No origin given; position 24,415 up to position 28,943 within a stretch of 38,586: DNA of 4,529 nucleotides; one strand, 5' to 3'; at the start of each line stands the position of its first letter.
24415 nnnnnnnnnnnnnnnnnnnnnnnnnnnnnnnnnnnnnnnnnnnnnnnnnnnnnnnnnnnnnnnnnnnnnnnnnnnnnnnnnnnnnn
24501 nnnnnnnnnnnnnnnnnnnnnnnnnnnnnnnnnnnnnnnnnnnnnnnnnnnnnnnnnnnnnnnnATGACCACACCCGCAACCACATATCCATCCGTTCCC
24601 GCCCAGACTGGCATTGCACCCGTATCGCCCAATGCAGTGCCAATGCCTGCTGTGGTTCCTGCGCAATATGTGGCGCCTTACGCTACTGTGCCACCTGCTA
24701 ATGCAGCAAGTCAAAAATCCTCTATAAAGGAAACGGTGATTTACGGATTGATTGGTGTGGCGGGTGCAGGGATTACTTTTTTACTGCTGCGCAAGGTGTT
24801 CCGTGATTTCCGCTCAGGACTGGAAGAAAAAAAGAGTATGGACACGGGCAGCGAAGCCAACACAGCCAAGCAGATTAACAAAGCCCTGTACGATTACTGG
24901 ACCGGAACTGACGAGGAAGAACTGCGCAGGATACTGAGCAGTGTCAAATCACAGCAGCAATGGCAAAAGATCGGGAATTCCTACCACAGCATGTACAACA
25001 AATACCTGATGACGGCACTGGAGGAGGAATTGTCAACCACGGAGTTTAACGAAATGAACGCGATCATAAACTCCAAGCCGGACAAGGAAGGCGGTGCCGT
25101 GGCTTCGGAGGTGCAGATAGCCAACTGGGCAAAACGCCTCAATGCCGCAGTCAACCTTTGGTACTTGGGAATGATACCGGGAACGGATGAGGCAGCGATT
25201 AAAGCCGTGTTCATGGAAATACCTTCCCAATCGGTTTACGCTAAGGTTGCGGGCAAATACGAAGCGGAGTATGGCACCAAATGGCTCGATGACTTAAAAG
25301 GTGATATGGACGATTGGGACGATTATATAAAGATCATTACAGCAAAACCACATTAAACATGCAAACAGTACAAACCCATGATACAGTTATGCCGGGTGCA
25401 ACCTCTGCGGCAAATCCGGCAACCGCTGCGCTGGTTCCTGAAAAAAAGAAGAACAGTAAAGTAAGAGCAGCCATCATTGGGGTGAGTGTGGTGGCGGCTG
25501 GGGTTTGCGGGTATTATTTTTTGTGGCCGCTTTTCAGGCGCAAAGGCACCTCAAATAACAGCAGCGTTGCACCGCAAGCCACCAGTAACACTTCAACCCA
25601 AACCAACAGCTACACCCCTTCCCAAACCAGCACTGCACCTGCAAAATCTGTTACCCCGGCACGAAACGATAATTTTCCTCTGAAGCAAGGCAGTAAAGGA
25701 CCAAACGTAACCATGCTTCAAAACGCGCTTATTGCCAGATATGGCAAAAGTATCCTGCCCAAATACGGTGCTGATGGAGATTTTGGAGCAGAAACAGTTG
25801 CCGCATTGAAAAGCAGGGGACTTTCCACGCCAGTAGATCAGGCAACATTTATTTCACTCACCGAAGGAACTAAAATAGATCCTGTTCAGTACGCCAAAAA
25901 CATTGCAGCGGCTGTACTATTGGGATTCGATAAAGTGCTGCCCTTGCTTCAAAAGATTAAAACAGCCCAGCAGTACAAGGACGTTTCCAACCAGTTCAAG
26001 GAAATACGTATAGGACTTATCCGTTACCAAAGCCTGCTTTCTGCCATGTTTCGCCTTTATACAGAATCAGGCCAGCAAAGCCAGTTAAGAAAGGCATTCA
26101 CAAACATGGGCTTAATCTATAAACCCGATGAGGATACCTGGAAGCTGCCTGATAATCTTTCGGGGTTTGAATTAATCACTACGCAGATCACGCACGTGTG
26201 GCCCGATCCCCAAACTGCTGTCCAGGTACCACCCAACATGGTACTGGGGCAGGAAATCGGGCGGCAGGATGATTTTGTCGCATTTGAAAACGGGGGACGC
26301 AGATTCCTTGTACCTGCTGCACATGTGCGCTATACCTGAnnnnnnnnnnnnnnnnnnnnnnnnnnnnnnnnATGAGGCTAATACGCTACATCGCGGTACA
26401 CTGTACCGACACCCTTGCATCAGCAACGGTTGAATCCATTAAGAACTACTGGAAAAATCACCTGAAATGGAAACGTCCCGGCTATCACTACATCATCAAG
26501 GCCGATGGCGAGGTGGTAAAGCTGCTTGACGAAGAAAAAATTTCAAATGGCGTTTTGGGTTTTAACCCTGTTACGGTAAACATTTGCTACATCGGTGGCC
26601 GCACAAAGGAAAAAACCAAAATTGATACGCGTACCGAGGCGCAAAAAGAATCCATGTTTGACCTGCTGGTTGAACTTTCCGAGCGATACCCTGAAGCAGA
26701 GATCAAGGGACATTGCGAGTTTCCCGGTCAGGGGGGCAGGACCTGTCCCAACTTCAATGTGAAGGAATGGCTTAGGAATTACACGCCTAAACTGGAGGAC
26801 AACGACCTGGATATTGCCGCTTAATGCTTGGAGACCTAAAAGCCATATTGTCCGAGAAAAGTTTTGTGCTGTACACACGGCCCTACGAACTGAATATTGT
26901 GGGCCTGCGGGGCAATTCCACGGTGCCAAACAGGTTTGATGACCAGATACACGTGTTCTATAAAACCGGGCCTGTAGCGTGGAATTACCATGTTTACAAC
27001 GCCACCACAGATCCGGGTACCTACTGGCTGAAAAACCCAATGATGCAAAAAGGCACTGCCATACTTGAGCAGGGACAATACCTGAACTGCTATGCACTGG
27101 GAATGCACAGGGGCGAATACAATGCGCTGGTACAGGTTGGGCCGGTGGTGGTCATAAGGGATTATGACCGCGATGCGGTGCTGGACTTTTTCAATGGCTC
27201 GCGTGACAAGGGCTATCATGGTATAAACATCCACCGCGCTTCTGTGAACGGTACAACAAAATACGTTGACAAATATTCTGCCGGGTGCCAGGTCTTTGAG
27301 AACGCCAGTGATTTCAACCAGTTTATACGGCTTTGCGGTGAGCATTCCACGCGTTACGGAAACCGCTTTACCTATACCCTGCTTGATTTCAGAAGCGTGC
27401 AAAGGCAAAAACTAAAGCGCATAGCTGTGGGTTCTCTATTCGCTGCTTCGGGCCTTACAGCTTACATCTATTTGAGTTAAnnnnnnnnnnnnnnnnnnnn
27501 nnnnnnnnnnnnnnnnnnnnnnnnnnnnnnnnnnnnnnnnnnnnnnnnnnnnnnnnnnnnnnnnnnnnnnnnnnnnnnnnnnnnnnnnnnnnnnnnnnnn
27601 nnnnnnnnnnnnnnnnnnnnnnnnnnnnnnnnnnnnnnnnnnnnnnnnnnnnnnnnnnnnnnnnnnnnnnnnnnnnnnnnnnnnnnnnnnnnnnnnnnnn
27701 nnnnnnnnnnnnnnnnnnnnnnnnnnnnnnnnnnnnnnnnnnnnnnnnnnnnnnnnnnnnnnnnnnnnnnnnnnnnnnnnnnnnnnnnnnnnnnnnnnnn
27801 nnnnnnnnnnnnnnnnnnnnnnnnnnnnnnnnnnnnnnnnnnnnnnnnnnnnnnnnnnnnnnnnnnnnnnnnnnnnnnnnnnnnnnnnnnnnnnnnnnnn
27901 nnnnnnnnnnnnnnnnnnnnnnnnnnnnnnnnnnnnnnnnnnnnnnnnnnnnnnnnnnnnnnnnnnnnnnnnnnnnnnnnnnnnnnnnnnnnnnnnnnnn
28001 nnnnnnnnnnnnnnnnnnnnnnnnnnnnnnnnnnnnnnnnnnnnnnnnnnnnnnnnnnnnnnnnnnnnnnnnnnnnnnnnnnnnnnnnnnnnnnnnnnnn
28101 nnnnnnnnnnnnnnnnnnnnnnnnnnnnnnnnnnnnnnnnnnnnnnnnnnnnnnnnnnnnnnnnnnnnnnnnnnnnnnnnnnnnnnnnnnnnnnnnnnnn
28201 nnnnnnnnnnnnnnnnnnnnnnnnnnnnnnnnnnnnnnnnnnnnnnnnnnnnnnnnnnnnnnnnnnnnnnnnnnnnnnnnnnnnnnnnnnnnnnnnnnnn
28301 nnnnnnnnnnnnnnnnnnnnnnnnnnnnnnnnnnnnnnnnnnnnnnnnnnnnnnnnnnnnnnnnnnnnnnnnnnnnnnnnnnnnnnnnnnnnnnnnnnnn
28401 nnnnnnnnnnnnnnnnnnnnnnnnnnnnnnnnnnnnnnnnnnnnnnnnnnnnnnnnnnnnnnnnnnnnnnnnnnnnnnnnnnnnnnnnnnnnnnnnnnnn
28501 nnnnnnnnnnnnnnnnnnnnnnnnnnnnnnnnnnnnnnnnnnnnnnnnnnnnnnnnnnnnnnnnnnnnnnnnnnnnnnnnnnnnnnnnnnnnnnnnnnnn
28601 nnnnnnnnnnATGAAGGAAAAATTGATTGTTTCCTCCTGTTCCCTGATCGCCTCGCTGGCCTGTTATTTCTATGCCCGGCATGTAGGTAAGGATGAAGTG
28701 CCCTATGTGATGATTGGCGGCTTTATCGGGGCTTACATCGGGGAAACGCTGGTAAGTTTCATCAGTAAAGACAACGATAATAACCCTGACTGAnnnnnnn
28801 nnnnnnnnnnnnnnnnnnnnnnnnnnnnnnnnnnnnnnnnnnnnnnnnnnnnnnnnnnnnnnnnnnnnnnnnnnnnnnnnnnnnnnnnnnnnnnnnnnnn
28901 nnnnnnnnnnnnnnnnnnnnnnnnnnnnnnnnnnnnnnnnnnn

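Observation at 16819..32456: About 16 kb of phage-like genes with a lysis cassette but no recognisable terminase, portal, HK97 capsid or tail genes: a candidate non-tailed, membrane-containing virus or a new kind of mobile element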

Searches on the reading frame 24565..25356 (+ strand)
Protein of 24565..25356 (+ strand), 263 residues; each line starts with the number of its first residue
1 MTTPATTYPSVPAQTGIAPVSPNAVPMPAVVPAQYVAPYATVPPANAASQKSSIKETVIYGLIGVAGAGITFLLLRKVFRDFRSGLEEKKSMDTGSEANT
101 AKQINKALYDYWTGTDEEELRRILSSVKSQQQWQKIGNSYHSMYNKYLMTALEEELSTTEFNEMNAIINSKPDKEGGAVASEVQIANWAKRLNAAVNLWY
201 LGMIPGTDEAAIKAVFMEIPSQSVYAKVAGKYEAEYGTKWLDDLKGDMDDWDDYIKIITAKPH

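Call 6: search_protein_families(library=pfam, max_evalue=0.05, proteins=[window:24565-25356:+])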
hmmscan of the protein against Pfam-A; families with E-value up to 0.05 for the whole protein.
window:24565-25356:+ (263 aa): 2 families
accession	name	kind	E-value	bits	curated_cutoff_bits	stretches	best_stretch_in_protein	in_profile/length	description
PF00191.25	Annexin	-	4.1e-08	33.6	25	1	113-157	13-56/66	Annexin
PF25100.1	DUF7809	-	0.011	16.5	27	1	81-152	66-146/160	Domain of unknown function (DUF7809)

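Call 9: search_protein_families(library=phrogs, max_evalue=0.01, proteins=[window:24565-25356:+])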
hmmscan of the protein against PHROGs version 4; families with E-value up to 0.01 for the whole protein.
window:24565-25356:+ (263 aa): 0 families

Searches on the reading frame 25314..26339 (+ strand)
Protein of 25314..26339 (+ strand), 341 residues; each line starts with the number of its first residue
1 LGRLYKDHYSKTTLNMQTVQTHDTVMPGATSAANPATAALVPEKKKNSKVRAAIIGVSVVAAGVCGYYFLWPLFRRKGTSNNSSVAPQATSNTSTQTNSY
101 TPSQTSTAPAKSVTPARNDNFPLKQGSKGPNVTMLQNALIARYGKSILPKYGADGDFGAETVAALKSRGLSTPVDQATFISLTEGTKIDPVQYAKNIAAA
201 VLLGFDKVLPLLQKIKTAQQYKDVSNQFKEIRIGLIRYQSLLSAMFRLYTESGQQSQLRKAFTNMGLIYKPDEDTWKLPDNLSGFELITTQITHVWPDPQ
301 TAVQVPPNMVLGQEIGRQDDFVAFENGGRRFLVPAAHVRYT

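Call 6: search_protein_families(library=pfam, max_evalue=0.05, proteins=[window:25314-26339:+])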
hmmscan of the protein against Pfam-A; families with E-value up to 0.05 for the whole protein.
window:25314-26339:+ (341 aa): 1 family
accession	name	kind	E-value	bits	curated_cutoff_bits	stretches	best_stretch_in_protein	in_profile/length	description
PF01471.23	PG_binding_1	-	0.0049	17.5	23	1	129-166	2-35/57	Putative peptidoglycan binding domain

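Call 9: search_protein_families(library=phrogs, max_evalue=0.01, proteins=[window:25314-26339:+])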
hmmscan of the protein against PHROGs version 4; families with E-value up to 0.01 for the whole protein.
window:25314-26339:+ (341 aa): 6 families
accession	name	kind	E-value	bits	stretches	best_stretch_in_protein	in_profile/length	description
phrog_1493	-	lysis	3.2e-09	37.5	1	16-166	190-283/394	endolysin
phrog_17214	-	lysis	2.7e-06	28.3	1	32-166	179-287/322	endolysin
phrog_2649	-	lysis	4.4e-06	27.8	1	82-166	133-213/261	endolysin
phrog_197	-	moron, auxiliary metabolic gene and host takeover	0.00031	21.3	1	45-115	226-295/486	Zot-like toxin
phrog_1512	-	lysis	0.0013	19.7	1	97-167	152-221/314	endolysin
phrog_1224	-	head and packaging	0.003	17.9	1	123-183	4-65/438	endolysin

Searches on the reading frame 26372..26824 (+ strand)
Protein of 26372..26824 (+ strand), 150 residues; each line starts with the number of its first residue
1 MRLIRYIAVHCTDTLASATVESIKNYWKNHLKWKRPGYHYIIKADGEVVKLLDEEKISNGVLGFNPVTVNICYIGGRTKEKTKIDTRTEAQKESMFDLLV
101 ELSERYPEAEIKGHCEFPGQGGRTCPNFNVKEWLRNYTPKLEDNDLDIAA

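Call 6: search_protein_families(library=pfam, max_evalue=0.05, proteins=[window:26372-26824:+])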
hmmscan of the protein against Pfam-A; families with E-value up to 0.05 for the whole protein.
window:26372-26824:+ (150 aa): 1 family
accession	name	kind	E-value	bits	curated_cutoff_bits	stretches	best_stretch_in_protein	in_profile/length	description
PF01510.30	Amidase_2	-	1e-14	55.4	26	1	4-127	5-130/131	N-acetylmuramoyl-L-alanine amidase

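Call 9: search_protein_families(library=phrogs, max_evalue=0.01, proteins=[window:26372-26824:+])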
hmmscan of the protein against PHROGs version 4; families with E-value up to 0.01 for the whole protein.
window:26372-26824:+ (150 aa): 7 families
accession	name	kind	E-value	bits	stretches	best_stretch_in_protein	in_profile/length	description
phrog_822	-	lysis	9.6e-42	144.2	1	2-143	22-162/215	amidase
phrog_21433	-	lysis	4.8e-13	50.5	1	4-96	7-98/174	endolysin; inhibits RNA polymerase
phrog_1493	-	lysis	2.8e-11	44.2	1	4-138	34-171/394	endolysin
phrog_1794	-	lysis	4.1e-06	27.4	1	4-128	56-181/336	amidase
phrog_35436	-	lysis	1.5e-05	25.5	1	3-118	19-129/266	amidase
phrog_9611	-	lysis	0.00022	21.9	1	4-132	23-154/246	endolysin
phrog_700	-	lysis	0.0028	18.1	1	26-76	221-275/491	endolysin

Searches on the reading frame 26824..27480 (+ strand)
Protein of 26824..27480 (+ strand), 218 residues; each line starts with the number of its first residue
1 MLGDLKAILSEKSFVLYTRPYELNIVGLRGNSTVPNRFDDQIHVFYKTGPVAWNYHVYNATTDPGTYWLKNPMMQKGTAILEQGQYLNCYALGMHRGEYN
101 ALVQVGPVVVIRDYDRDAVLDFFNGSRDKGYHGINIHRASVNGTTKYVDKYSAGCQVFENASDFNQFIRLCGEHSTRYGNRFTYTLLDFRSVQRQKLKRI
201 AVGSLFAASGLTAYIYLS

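Call 6: search_protein_families(library=pfam, max_evalue=0.05, proteins=[window:26824-27480:+])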
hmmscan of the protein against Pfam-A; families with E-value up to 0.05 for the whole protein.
window:26824-27480:+ (218 aa): 0 families

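Call 9: search_protein_families(library=phrogs, max_evalue=0.01, proteins=[window:26824-27480:+])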
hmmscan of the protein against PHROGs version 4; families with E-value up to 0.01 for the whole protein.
window:26824-27480:+ (218 aa): 2 families
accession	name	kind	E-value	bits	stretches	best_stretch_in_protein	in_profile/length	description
phrog_3000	-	unknown function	1.5e-37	130.3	1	30-193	45-205/209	-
phrog_33083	-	lysis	1.3e-16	61.3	1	30-193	289-452/456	endolysin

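Call 60: search_dna_similar(query=window:26824-27477:+, collection=phages, mode=protein, max_evalue=0.00001, max_rows=15)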
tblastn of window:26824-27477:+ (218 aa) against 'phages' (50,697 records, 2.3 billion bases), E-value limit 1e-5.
Records with a match: 26; places in all: 28; records where one place covers at least 80% of the query: 21.
Best place of each record, by identity: <60% 26.
By first word of the organism name: uncultured 10; Bacteroides 8; Pseudoalteromonas 3; Caudoviricetes 2; Bdellovibrio 2; crAssphage 1.
By host as written in the record: - 11; Pseudoalteromonas elyakovii HL-AS1 2; Bacteroides cellulosilyticus 2; Bacteroides xylanisolvens APCS1/XY 2; Bdellovibrio bacteriovorus 2; Pseudoalteromonas nigrifaciens HL-AS2 1; Bacteroides thetaiotaomicron VPI-5485 1; Bacteroides thetaiotaomicron VPI-5487 1; and 4 more.
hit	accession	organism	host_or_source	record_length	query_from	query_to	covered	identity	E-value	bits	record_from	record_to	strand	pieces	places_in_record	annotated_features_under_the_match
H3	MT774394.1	uncultured phage cr271_1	pig feces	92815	4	188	85%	45.5%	2e-42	157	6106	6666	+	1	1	hypothetical protein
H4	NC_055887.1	uncultured phage cr271_1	pig feces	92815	4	188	85%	45.5%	2e-42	157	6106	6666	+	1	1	hypothetical protein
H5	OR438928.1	Pseudoalteromonas phage ACA1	Pseudoalteromonas elyakovii HL-AS1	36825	23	196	80%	47.5%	3e-43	160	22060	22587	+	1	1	hypothetical protein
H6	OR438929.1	Pseudoalteromonas phage ACA2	Pseudoalteromonas nigrifaciens HL-AS2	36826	23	196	80%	47.5%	3e-43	160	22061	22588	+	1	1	hypothetical protein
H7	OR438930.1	Pseudoalteromonas phage proACA1-A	Pseudoalteromonas elyakovii HL-AS1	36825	23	196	80%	47.5%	3e-43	160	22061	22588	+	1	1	hypothetical protein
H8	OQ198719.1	Caudoviricetes sp. 'Rudgehvirus jaberico'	Bacteroides cellulosilyticus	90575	1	192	88%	42.6%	3e-40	151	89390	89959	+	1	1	hypothetical protein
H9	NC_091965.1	Caudoviricetes sp. 'Rudgehvirus jaberico'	Bacteroides cellulosilyticus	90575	1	192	88%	42.6%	3e-40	151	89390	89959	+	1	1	hypothetical protein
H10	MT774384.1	uncultured phage cr8_1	human feces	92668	3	188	85%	41.8%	1e-34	135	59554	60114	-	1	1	hypothetical protein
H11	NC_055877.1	uncultured phage cr8_1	human feces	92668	3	188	85%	41.8%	1e-34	135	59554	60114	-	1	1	hypothetical protein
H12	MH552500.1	crAssphage sp. isolate ctcc615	mouse tissue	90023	4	187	84%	41.5%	1e-36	140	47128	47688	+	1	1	peptidoglycan-binding domain 1 protein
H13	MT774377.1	uncultured phage cr107_1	human feces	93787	4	192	87%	38.9%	7e-32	127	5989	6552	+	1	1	hypothetical protein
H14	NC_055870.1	uncultured phage cr107_1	human feces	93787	4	192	87%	38.9%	7e-32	127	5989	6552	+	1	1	hypothetical protein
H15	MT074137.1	Bacteroides phage DAC16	Bacteroides thetaiotaomicron VPI-5485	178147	1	187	86%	38.5%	4e-35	137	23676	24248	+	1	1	hypothetical protein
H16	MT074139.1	Bacteroides phage DAC19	Bacteroides thetaiotaomicron VPI-5487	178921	1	187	86%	38.5%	4e-35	137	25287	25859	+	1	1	hypothetical protein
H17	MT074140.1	Bacteroides phage DAC20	Bacteroides thetaiotaomicron VPI-5488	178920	1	187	86%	38.5%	4e-35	137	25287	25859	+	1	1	hypothetical protein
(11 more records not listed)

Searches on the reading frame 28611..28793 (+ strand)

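Call 7: search_protein_families(library=pfam, max_evalue=0.05, proteins=[window:28611-28793:+])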
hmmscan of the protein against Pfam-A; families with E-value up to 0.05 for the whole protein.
window:28611-28793:+ (60 aa): 1 family
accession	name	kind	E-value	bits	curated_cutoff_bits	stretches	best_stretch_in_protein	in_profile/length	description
PF01925.25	TauE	-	0.0015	18.7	32.6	1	6-53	172-219/237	Sulfite exporter TauE/SafE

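Call 9: search_protein_families(library=phrogs, max_evalue=0.01, proteins=[window:28611-28793:+])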
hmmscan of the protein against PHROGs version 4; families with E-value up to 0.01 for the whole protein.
window:28611-28793:+ (60 aa): 0 families
